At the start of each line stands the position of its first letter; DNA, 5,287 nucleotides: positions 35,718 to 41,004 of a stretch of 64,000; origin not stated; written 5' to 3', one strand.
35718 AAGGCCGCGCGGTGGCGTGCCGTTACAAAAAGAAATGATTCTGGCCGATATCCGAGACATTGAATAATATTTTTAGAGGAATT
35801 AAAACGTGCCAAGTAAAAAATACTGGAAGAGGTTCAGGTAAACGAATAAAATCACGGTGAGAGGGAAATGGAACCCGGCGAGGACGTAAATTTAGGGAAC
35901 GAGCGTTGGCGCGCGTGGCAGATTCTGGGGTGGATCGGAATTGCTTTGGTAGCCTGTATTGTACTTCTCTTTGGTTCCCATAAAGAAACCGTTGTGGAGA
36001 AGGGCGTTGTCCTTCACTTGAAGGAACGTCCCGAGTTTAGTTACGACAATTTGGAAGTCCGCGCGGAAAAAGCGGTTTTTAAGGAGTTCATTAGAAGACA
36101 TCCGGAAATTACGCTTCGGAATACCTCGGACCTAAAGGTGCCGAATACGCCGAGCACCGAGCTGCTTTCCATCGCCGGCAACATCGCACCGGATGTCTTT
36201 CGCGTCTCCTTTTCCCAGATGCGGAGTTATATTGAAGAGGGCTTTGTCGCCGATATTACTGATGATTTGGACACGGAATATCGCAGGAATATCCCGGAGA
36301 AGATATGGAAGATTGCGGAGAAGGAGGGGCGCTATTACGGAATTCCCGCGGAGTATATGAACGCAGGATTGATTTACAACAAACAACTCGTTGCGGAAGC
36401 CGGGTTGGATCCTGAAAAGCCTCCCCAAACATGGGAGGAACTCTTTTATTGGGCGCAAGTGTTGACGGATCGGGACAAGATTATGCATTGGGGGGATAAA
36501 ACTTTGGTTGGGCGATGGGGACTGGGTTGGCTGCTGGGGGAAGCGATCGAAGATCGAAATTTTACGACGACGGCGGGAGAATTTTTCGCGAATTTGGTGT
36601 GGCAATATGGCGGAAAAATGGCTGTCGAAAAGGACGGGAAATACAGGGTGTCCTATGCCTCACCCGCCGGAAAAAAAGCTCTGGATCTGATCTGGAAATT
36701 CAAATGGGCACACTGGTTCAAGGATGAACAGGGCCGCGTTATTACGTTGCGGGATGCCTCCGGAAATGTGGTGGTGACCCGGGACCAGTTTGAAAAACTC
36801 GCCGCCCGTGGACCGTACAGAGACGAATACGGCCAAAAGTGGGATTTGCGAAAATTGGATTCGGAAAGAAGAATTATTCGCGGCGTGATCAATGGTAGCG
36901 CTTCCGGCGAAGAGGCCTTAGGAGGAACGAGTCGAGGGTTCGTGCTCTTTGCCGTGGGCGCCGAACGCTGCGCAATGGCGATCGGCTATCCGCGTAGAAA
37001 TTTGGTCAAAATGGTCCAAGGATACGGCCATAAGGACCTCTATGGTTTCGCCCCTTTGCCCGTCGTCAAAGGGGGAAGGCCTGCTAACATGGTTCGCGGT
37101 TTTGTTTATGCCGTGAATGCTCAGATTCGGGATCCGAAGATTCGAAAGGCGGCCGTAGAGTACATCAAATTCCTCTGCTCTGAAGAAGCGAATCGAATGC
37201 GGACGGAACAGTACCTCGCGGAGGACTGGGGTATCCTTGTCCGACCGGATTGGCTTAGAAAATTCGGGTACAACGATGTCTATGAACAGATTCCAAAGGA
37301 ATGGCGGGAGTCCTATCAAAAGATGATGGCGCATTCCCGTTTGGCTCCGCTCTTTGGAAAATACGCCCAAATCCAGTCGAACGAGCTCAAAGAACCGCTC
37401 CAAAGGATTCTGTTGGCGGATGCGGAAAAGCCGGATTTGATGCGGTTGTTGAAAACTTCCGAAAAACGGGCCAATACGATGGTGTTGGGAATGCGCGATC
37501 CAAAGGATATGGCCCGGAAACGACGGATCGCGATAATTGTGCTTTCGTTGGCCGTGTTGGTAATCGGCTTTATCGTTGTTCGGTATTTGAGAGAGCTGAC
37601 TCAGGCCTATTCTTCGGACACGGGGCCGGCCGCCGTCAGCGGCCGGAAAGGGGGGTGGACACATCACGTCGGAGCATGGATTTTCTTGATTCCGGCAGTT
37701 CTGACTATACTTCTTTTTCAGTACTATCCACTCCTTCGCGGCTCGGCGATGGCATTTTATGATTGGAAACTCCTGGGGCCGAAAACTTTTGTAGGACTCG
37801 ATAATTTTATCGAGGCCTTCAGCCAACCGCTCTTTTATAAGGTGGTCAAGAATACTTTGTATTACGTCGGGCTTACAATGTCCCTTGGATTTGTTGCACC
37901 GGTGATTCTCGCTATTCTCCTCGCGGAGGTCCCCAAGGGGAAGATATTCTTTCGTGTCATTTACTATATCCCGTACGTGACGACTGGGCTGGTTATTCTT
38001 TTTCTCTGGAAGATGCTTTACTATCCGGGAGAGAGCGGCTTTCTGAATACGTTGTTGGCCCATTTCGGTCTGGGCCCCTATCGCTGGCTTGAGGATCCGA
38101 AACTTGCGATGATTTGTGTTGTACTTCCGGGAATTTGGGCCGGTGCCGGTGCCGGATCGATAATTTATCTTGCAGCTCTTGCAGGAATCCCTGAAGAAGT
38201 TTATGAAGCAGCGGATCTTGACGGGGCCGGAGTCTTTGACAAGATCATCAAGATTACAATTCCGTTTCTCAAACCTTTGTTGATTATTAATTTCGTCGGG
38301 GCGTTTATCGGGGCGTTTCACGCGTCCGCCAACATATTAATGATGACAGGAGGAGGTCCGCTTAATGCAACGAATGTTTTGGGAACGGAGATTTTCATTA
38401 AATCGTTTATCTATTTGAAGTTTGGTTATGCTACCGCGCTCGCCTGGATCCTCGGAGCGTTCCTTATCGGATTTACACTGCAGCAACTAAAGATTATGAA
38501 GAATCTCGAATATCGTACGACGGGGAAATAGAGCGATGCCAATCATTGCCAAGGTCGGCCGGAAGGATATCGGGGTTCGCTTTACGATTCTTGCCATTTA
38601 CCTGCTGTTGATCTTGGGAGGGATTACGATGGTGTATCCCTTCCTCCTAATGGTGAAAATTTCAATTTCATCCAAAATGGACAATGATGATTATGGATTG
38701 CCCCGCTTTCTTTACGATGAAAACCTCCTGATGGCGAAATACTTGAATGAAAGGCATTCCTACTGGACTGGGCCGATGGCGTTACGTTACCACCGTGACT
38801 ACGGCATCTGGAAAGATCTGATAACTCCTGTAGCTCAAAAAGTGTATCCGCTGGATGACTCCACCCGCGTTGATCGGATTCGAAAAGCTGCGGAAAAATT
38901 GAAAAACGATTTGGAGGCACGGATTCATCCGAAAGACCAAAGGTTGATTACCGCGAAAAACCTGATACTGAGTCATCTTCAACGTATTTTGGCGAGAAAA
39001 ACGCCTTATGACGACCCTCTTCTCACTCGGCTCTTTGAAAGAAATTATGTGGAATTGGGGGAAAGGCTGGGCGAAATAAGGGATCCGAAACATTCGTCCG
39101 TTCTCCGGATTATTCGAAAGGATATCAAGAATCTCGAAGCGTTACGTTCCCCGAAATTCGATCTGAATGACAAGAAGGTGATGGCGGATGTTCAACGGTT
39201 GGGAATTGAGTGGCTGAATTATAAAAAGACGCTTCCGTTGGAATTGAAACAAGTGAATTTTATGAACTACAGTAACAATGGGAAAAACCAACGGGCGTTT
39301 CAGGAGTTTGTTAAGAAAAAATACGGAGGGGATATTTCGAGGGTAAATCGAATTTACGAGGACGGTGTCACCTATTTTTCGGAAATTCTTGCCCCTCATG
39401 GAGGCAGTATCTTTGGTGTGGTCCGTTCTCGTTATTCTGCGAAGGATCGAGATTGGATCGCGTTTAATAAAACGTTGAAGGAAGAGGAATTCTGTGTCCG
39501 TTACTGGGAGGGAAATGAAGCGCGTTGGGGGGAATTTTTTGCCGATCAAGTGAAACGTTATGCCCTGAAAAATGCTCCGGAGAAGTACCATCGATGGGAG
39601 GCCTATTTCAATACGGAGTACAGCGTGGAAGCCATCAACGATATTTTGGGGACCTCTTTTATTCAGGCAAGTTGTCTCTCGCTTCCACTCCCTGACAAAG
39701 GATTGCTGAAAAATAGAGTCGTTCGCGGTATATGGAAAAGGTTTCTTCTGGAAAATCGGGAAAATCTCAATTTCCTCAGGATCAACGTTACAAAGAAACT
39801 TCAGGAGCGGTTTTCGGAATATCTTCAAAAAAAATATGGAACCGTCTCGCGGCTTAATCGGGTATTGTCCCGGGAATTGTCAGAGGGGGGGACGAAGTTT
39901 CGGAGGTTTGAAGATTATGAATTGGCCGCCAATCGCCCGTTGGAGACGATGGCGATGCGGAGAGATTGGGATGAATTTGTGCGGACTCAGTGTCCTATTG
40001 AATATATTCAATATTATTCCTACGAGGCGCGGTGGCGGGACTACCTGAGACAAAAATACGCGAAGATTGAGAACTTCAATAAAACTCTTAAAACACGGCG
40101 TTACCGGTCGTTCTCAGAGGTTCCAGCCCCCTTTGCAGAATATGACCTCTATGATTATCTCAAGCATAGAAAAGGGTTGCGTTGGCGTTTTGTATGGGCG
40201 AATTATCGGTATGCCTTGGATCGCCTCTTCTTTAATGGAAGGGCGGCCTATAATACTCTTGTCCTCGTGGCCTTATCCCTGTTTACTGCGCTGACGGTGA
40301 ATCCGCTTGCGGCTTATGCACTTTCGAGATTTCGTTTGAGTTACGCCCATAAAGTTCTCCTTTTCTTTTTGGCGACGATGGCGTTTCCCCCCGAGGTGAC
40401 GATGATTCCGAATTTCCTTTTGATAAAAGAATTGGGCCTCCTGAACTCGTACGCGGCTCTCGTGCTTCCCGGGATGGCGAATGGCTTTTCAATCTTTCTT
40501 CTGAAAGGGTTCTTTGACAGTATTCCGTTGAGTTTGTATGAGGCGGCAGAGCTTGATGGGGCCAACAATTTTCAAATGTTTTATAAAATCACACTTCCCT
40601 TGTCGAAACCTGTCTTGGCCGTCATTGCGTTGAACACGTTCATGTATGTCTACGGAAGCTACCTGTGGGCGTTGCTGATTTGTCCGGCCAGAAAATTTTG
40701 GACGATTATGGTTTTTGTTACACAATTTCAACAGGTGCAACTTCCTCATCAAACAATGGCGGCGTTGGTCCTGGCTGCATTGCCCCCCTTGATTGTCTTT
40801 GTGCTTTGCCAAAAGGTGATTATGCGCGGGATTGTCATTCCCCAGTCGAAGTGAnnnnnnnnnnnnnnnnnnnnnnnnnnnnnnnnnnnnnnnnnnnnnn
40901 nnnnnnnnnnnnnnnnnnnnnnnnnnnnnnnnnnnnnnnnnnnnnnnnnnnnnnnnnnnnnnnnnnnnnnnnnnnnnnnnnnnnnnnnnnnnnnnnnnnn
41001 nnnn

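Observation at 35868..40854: Atypical carbohydrate ABC importer: SBP fused to one permease, second permease carrying a ~480-aa periplasmic insert, no ATPase in the cluster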

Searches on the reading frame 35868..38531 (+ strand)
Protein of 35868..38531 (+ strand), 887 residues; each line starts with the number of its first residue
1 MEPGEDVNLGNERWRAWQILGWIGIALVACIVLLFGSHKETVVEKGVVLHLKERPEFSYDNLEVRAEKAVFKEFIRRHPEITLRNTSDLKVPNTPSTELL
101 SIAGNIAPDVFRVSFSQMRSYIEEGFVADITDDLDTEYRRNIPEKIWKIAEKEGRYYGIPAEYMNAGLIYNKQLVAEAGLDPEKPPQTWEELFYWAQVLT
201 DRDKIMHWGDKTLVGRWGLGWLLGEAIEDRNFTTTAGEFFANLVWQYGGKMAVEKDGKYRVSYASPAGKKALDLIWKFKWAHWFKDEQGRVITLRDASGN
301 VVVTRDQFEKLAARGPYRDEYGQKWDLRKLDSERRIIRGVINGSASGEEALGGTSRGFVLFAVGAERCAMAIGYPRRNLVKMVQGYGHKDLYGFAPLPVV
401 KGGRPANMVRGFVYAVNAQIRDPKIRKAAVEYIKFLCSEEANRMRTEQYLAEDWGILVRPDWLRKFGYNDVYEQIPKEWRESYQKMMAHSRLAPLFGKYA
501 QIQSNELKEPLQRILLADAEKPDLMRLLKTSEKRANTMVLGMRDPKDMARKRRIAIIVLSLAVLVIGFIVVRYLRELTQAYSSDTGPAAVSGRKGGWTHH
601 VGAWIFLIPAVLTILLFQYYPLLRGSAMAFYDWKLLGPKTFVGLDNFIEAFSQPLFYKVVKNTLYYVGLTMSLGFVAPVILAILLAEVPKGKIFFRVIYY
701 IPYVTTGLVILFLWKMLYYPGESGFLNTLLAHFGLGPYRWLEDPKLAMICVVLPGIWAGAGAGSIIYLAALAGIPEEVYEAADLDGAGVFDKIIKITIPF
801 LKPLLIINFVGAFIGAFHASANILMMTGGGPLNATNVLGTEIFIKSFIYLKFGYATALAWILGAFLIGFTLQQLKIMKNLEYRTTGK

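Call 6: search_protein_families(library=pfam, proteins=[window:35868-38531:+], max_evalue=0.01)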
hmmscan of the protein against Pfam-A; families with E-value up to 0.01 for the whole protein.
window:35868-38531:+ (887 aa): 3 families
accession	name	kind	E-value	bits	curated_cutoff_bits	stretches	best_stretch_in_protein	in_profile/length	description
PF01547.30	SBP_bac_1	-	1e-19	72.1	26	2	68-210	11-152/307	Bacterial extracellular solute-binding protein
PF13416.11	SBP_bac_8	-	3.8e-12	47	27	1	90-230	20-150/279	Bacterial extracellular solute-binding protein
PF00528.27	BPD_transp_1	-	1.5e-11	44.8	26.4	1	679-867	2-170/184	Binding-protein-dependent transport system inner membrane component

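Call 7: search_protein_families(library=ncbifam, proteins=[window:35868-38531:+], max_evalue=0.01)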
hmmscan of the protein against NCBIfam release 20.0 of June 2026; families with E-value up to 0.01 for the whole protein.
window:35868-38531:+ (887 aa): 10 families
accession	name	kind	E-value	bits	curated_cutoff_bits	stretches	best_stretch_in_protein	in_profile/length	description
NF007852.0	PRK10561.1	equivalog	5.9e-27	95.3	335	1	604-877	15-288/295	sn-glycerol-3-phosphate ABC transporter permease UgpA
NF040931.1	ABC_arch_GlcT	equivalog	2e-20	73.6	360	1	609-862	4-256/278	glucose ABC transporter permease GlcT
NF008232.0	PRK10999.1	equivalog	4.2e-19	68.6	392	1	641-849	264-478/520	maltose ABC transporter permease MalF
NF007011.0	PRK09474.1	equivalog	1.9e-07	30.3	291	1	107-203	82-169/396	maltose/maltodextrin ABC transporter substrate-binding protein MalE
TIGR03850.1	bind_CPR_0540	equivalog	2.4e-05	23.1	299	1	152-197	147-189/437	carbohydrate ABC transporter substrate-binding protein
NF008211.0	PRK10974.1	equivalog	2.8e-05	22.9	411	1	152-199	134-181/439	sn-glycerol-3-phosphate ABC transporter substrate-binding protein UgpB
TIGR03262.1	PhnU2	equivalog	0.00019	20.2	593.25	1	607-843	7-223/546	putative 2-aminoethylphosphonate ABC transporter permease subunit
TIGR01581.1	Mo_ABC_porter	hypoth_equivalog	0.00057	19.4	210.3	1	767-846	122-200/225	ABC transporter permease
NF053763.1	ABCarbgalBndGanS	equivalog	0.0014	17.5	700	1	106-204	90-181/420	galactooligosaccharide ABC transporter substrate-binding protein GanS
TIGR00969.1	3a0106s02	subfamily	0.0043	16.5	240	1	642-881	45-270/272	sulfate ABC transporter permease subunit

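Call 68: find_related_loci(query=A5, collection=metagenome_contigs, flank=6000)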
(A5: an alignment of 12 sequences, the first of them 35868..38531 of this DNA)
Query A5 (887 aa) in metagenome_contigs; peptide patterns used: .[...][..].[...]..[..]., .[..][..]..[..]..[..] (x = any residue, [..] = any of these).
600 stretches matched a pattern (row limit reached: there are more); 497 encode a relative of the query (tblastn E <= 1e-3); the best 80 are kept; 80 distinct loci.
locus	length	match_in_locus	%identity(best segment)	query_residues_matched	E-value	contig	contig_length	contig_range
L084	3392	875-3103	39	65-882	0e+0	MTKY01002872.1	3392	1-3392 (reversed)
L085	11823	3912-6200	39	65-887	9e-176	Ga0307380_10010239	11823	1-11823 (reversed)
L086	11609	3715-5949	38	65-882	4e-175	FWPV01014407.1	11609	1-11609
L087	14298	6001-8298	39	65-887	1e-174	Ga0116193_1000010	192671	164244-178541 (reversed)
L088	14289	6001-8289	39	65-887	1e-174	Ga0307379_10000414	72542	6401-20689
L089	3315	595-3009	38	65-886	0e+0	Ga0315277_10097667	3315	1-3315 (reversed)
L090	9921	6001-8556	37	22-886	8e-172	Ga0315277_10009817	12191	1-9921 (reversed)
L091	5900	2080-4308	37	65-886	5e-171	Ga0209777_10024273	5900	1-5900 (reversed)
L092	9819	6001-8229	37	65-886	8e-161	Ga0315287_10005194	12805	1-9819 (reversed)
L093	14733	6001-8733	35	16-883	5e-160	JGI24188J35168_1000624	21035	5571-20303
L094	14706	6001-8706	35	31-883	8e-160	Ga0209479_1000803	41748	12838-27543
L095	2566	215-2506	36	65-887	9e-167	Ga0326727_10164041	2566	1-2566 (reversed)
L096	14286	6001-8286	40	65-886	0e+0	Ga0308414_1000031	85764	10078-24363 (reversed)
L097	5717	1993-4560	35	25-884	1e-156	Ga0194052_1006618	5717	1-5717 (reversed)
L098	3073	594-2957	34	65-884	1e-162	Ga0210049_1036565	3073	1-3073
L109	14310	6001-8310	35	55-882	2e-138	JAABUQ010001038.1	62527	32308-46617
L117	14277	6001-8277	34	64-885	4e-131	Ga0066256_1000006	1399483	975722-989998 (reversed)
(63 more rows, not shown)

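Call 73: search_protein_families(library=pfam, proteins=[L109:8474-9733:+, L109:3400-4773:-, L109:10711-12549:-, L109:12565-13752:+, L117:8283-9164:-, L117:9634-10800:+, L117:2452-4272:-, L117:4901-5734:-, L117:11441-13018:+], max_evalue=0.001)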
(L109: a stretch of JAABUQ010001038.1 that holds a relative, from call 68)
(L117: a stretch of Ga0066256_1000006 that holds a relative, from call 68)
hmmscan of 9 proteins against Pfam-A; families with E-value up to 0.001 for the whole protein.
L109:8474-9733:+ (419 aa): 2 families
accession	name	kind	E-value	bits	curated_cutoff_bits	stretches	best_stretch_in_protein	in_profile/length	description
PF00990.26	GGDEF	-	9.7e-46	155.9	23.8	1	217-371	1-161/161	Diguanylate cyclase, GGDEF domain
PF24898.2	GGDEF_GdpP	-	0.00017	22.3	30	1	256-372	3-116/126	Cyclic-di-AMP phosphodiesterase GdpP-like, GGDEF domain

L109:3400-4773:- (457 aa): 11 families
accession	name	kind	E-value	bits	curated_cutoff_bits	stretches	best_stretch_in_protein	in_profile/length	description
PF07724.20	AAA_2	-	4.5e-21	76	27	1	130-338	3-166/166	AAA domain (Cdc48 subfamily)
PF00004.35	AAA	-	1.4e-16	61.6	21.2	1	133-240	1-98/131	ATPase family associated with various cellular activities (AAA)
PF10431.15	ClpB_D2-small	-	1.9e-05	25.1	21.9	1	344-404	1-57/81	C-terminal, D2-small domain, of ClpB protein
PF13401.12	AAA_22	-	4.1e-05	24.3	27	1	130-167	5-45/130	AAA domain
PF13191.12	AAA_16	-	0.0001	23.3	32.6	1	131-166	25-63/167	AAA ATPase domain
PF07728.20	AAA_5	-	0.00012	22.5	22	1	132-209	1-80/139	AAA domain (dynein-related subfamily)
PF05496.18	RuvB_N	-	0.00013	22.3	27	1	130-210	33-99/159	Holliday junction DNA helicase RuvB P-loop domain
PF00158.32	Sigma54_activat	-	0.00025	21.2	20.2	1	125-213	17-111/168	Sigma-54 interaction domain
PF13671.12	AAA_33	-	0.00028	21.6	27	0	133-163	2-32/143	AAA domain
PF00493.29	MCM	-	0.00038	20.1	23.3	1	80-212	16-138/224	MCM P-loop domain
PF13479.12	AAA_24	-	0.00061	20.1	27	0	130-209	2-78/195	AAA domain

L109:10711-12549:- (612 aa): 0 families

L109:12565-13752:+ (395 aa): 1 family
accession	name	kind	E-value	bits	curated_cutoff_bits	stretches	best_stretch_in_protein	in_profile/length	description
PF01435.24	Peptidase_M48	-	1.8e-26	93.5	20.3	1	100-263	24-180/186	Peptidase family M48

L117:8283-9164:- (293 aa): 3 families
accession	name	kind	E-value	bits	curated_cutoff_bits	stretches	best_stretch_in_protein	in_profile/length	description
PF00561.26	Abhydrolase_1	-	1.3e-24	87.7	25.8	1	35-264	2-235/245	alpha/beta hydrolase fold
PF12697.13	Abhydrolase_6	-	2.5e-15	58.2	26.3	1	36-266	1-203/217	Alpha/beta hydrolase family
PF12146.15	Hydrolase_4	-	6.5e-07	29.3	27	1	36-239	7-202/239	Serine aminopeptidase, S33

L117:9634-10800:+ (388 aa): 2 families
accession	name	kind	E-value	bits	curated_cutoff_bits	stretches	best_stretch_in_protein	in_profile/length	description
PF01053.26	Cys_Met_Meta_PP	-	9.8e-147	488.9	27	1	5-377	2-380/381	Cys/Met metabolism PLP-dependent enzyme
PF01041.23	DegT_DnrJ_EryC1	-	0.00014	21.7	19.8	1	50-219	24-195/360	DegT/DnrJ/EryC1/StrS aminotransferase family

L117:2452-4272:- (606 aa): 1 family
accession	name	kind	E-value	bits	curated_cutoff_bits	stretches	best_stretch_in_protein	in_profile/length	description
PF00211.25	Guanylate_cyc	-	3.1e-06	27.4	21.9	1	431-577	4-160/183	Adenylate and Guanylate cyclase catalytic domain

L117:4901-5734:- (277 aa): 2 families
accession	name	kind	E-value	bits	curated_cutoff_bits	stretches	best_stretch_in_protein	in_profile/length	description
PF01435.24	Peptidase_M48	-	1.5e-12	48.1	20.3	1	81-272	5-184/186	Peptidase family M48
PF05569.17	Peptidase_M56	-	0.00018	21.2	31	1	121-154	177-210/296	BlaR1 peptidase M56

L117:11441-13018:+ (525 aa): 4 families
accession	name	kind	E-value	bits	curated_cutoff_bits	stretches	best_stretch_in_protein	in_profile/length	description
PF12831.13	FAD_oxidored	-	4.9e-95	319.7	27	1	13-507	1-413/416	FAD dependent oxidoreductase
PF01494.25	FAD_binding_3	-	2.1e-06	27.7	22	1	11-173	1-154/349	FAD binding domain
PF00890.30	FAD_binding_2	-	7.9e-06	25.8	20.4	0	13-49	1-37/414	FAD binding domain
PF13450.12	NAD_binding_8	-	1.8e-05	25.3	21.9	1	16-84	1-66/68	NAD(P)-binding Rossmann-like domain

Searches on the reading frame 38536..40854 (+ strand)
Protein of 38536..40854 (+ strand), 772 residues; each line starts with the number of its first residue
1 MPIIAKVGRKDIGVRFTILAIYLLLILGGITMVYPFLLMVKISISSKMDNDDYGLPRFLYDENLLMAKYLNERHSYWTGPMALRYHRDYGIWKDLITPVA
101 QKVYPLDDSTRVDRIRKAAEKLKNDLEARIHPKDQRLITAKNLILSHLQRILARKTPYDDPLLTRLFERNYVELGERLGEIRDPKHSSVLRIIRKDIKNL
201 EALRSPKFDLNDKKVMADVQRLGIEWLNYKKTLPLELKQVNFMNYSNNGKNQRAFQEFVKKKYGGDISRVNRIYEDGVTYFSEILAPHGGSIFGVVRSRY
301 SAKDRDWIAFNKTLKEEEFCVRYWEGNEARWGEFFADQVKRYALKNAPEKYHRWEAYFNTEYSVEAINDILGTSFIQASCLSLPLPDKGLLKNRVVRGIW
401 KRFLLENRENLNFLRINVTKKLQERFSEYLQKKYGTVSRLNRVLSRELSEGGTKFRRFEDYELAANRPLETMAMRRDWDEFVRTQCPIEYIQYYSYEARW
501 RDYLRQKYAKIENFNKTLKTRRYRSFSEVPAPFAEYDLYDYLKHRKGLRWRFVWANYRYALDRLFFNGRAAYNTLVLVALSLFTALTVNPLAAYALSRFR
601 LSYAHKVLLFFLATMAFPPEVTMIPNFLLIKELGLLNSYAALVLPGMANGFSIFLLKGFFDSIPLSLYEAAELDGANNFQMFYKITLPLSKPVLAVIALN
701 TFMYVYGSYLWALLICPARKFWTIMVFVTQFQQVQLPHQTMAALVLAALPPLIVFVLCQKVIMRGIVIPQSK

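Call 6: search_protein_families(library=pfam, proteins=[window:38536-40854:+], max_evalue=0.01)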
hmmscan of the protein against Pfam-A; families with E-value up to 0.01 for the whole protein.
window:38536-40854:+ (772 aa): 2 families
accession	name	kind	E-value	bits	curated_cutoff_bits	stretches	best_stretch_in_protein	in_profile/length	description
PF00528.27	BPD_transp_1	-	4.5e-14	53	26.4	1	604-765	16-181/184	Binding-protein-dependent transport system inner membrane component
PF02449.21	Glyco_hydro_42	-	2.5e-07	30.8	21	0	496-533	150-191/376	Beta-galactosidase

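Call 7: search_protein_families(library=ncbifam, proteins=[window:38536-40854:+], max_evalue=0.01)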
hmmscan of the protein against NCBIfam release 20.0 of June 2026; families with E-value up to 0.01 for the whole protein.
window:38536-40854:+ (772 aa): 9 families
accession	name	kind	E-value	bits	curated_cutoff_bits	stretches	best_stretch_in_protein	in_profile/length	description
NF008210.0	PRK10973.1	equivalog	1.4e-30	107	297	1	573-767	79-277/281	sn-glycerol-3-phosphate ABC transporter permease UgpE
NF008231.0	PRK10998.1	equivalog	4.3e-22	79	261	1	572-767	86-290/296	maltose ABC transporter permease MalG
NF040932.1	ABC_arch_GlcU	equivalog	7.9e-18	65.1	340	1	572-767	63-265/272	glucose ABC transporter permease GlcU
NF008232.0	PRK10999.1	equivalog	6.6e-07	28.4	392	1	653-706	391-444/520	maltose ABC transporter permease MalF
TIGR01581.1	Mo_ABC_porter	hypoth_equivalog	1.4e-06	28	210.3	1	577-754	29-218/225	ABC transporter permease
NF007047.0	PRK09500.1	equivalog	0.00011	22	326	1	545-698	34-189/257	spermidine/putrescine ABC transporter permease PotC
TIGR00969.1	3a0106s02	subfamily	0.00042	19.9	240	1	667-754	173-263/272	sulfate ABC transporter permease subunit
NF007852.0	PRK10561.1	equivalog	0.0012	18.8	335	1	657-705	178-226/295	sn-glycerol-3-phosphate ABC transporter permease UgpA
TIGR03416.1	ABC_choXWV_perm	equivalog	0.0017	17.9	363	1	571-696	88-209/267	choline ABC transporter permease subunit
